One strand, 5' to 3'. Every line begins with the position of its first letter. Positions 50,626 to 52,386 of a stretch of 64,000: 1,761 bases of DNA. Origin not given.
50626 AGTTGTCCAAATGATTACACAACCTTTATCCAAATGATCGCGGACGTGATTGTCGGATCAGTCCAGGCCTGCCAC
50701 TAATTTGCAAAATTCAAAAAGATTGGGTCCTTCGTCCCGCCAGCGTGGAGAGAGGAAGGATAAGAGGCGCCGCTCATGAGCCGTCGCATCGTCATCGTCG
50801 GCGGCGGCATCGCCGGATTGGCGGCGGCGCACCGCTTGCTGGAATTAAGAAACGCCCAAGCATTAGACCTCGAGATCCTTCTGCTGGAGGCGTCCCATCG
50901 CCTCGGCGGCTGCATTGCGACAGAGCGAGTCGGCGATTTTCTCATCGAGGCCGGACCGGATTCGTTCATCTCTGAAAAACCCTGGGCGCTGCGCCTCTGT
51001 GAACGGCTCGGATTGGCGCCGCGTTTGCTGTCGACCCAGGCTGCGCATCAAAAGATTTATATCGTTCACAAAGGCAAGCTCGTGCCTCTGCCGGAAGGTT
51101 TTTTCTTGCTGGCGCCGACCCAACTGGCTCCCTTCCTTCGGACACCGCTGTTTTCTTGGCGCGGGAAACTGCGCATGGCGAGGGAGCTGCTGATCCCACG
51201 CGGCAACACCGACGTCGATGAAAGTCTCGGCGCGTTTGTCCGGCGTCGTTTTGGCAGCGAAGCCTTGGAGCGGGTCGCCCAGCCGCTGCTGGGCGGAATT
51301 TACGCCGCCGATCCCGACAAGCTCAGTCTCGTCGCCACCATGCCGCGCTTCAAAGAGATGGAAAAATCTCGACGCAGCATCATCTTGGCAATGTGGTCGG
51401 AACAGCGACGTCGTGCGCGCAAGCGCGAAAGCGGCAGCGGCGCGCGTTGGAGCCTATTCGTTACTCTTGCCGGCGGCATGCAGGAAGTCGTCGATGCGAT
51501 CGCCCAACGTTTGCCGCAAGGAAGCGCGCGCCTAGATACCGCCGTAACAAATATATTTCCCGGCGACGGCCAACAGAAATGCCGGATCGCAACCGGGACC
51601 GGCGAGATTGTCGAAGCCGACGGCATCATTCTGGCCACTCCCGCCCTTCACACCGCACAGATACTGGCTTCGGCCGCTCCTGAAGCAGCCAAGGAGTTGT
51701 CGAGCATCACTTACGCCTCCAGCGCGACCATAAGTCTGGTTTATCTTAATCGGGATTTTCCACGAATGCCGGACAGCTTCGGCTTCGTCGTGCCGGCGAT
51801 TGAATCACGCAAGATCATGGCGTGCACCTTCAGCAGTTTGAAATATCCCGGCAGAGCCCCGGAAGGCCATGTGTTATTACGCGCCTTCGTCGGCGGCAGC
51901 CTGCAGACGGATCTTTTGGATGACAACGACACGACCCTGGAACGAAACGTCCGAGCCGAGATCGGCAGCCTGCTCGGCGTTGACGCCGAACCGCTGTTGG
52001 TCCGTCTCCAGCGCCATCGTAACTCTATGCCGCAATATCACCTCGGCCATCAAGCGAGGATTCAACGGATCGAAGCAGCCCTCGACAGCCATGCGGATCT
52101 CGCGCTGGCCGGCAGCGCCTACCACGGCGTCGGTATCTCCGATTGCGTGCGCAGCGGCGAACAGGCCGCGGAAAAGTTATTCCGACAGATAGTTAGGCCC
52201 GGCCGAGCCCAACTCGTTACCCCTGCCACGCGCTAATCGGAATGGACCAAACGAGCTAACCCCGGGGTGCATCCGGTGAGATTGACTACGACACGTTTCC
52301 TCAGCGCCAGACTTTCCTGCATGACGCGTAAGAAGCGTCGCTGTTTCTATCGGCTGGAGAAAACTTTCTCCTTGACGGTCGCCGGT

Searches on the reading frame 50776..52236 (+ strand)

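Call 86: search_protein_families(library=pfam, proteins=[window:50776-52236:+], max_evalue=0.00001)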
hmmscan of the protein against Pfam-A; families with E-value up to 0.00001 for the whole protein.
window:50776-52236:+ (486 aa): 4 families
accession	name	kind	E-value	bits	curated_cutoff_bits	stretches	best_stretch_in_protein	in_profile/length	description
PF01593.30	Amino_oxidase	-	1.5e-56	193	19.8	1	12-467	1-441/443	Flavin containing amine oxidoreductase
PF13450.12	NAD_binding_8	-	5.3e-13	49.5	21.9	1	7-78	1-68/68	NAD(P)-binding Rossmann-like domain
PF07992.20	Pyr_redox_2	-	4e-06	26.9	26.1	0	4-51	2-45/291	Pyridine nucleotide-disulphide oxidoreductase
PF13454.12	NAD_binding_9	-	5.5e-06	26.9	21.8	0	6-49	1-42/155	FAD-NAD(P)-binding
